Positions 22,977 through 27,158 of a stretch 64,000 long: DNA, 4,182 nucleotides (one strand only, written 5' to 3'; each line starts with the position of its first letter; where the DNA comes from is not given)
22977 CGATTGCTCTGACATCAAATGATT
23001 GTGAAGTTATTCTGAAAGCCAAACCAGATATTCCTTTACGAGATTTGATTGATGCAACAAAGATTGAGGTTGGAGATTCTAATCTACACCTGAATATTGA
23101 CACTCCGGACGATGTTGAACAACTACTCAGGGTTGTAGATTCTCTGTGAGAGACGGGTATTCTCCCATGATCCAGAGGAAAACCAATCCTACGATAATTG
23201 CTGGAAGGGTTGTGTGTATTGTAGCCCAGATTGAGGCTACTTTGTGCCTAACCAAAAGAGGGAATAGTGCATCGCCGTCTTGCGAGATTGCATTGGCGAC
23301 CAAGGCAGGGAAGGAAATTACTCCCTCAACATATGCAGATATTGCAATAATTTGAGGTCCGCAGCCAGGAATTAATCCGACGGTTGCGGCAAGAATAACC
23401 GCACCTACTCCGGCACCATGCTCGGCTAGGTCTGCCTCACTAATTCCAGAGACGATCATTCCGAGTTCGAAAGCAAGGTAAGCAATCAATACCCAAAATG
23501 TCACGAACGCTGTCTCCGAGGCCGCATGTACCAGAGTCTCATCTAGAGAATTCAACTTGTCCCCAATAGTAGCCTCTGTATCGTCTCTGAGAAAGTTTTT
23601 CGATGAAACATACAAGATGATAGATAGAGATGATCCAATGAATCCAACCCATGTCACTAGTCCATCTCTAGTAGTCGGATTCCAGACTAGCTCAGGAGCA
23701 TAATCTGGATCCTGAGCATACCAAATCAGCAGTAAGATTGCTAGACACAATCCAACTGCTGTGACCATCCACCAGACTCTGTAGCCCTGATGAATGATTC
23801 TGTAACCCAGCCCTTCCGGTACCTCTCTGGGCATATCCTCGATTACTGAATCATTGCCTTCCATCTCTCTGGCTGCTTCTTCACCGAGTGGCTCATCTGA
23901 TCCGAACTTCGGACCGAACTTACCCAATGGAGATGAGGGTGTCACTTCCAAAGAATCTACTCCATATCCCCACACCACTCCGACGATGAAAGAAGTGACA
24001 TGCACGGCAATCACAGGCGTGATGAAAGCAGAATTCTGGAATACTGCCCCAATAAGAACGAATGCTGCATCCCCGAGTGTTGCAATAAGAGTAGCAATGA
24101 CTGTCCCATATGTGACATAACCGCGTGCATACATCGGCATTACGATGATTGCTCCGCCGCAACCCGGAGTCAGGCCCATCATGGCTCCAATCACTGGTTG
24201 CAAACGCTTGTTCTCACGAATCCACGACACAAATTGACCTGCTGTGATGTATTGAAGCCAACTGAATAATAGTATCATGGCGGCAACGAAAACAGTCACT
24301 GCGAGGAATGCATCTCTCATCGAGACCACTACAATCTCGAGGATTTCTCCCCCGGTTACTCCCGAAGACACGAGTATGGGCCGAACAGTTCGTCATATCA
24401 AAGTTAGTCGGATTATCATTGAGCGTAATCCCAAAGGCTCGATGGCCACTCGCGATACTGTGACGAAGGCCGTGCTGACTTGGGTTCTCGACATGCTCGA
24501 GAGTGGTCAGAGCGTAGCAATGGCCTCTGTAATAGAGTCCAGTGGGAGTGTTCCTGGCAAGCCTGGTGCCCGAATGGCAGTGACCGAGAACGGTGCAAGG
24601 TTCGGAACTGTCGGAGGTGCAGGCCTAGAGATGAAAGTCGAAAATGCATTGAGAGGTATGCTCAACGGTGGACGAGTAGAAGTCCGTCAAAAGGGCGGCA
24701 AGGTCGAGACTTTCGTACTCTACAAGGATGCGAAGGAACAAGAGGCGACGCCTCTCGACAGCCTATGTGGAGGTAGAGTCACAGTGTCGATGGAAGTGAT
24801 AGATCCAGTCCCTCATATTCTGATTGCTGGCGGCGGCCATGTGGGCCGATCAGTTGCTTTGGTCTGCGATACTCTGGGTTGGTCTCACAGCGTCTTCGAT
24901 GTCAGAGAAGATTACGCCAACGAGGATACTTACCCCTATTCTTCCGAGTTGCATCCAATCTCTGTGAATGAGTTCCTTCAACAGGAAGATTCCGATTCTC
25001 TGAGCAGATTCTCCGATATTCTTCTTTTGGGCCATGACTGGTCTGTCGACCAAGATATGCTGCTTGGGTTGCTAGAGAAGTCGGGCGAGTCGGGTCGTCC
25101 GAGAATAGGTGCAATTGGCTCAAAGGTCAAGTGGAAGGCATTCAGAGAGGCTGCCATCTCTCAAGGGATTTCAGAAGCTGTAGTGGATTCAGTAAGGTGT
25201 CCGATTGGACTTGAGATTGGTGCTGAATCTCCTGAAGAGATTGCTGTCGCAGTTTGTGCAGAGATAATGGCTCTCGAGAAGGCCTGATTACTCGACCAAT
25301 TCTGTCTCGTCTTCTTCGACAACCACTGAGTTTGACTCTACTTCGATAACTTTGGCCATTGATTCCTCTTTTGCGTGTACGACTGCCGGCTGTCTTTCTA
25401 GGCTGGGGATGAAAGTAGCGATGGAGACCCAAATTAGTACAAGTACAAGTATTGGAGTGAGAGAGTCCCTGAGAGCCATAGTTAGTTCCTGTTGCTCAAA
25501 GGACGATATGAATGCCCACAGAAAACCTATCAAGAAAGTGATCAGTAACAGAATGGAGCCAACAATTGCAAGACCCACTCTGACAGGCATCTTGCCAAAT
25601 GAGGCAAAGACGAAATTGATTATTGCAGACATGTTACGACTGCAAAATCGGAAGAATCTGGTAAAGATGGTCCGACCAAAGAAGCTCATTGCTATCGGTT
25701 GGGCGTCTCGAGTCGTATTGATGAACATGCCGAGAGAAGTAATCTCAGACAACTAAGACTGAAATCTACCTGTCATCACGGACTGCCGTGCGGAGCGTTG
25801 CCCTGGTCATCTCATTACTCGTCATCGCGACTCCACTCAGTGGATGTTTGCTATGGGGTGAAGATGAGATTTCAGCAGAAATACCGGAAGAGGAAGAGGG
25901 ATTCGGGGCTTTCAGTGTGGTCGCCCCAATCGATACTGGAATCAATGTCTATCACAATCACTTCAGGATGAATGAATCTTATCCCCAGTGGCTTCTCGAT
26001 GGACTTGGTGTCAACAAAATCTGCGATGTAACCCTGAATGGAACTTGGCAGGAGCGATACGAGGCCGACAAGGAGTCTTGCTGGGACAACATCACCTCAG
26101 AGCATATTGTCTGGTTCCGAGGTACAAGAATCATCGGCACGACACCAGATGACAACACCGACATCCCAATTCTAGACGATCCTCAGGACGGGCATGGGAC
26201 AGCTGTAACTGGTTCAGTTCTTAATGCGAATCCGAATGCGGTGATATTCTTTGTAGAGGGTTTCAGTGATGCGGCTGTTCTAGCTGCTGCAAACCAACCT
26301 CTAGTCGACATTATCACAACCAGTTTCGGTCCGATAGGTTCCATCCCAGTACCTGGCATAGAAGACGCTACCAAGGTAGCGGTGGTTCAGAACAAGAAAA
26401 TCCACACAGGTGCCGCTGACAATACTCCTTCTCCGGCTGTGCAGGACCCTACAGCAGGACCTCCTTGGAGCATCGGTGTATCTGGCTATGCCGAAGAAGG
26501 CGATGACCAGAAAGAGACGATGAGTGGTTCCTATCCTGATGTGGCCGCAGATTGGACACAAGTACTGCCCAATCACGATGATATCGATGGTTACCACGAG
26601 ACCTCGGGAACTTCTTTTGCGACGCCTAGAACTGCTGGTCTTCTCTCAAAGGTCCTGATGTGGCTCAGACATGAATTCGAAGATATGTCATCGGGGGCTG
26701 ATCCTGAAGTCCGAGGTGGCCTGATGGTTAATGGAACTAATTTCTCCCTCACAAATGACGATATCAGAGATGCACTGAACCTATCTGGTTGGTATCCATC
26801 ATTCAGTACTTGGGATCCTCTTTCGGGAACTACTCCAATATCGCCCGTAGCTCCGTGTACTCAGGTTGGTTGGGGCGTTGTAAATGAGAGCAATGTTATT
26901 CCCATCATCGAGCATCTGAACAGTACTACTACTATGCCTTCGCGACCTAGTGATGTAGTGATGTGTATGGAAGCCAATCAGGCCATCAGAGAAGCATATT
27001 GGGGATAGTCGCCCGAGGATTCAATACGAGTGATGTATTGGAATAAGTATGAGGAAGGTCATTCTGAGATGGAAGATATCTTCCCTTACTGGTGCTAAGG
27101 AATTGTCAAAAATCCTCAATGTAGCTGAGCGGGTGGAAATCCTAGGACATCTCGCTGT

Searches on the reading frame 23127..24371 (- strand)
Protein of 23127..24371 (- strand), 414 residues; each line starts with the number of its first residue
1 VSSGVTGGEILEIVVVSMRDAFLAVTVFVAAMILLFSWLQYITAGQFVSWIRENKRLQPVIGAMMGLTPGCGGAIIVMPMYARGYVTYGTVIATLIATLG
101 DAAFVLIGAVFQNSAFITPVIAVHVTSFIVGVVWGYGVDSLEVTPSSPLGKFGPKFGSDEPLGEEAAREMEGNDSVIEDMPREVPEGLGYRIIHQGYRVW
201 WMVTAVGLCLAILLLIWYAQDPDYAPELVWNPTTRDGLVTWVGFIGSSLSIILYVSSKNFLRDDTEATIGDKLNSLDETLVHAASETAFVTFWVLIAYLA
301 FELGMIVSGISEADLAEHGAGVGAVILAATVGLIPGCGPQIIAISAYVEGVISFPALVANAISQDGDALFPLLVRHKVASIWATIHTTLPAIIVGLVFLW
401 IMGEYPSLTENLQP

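Call 30: search_protein_families(library=ncbifam, proteins=[window:23127-24371:-], max_evalue=0.01)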
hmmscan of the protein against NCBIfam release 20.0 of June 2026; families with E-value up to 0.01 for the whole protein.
window:23127-24371:- (414 aa): 1 family
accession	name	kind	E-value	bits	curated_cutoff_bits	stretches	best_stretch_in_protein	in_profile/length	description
NF037962.1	arsenic_eff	subfamily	1.7e-69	234.4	100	1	20-395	1-287/287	arsenic efflux protein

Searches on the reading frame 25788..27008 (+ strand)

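Call 30: search_protein_families(library=ncbifam, proteins=[window:25788-27008:+], max_evalue=0.01)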
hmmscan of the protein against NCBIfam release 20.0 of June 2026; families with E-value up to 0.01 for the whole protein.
window:25788-27008:+ (406 aa): 1 family
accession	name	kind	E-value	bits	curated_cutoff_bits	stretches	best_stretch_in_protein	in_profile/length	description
TIGR03921.1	T7SS_mycosin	equivalog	1.2e-08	34.4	278.75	1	187-295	134-247/353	type VII secretion-associated serine protease mycosin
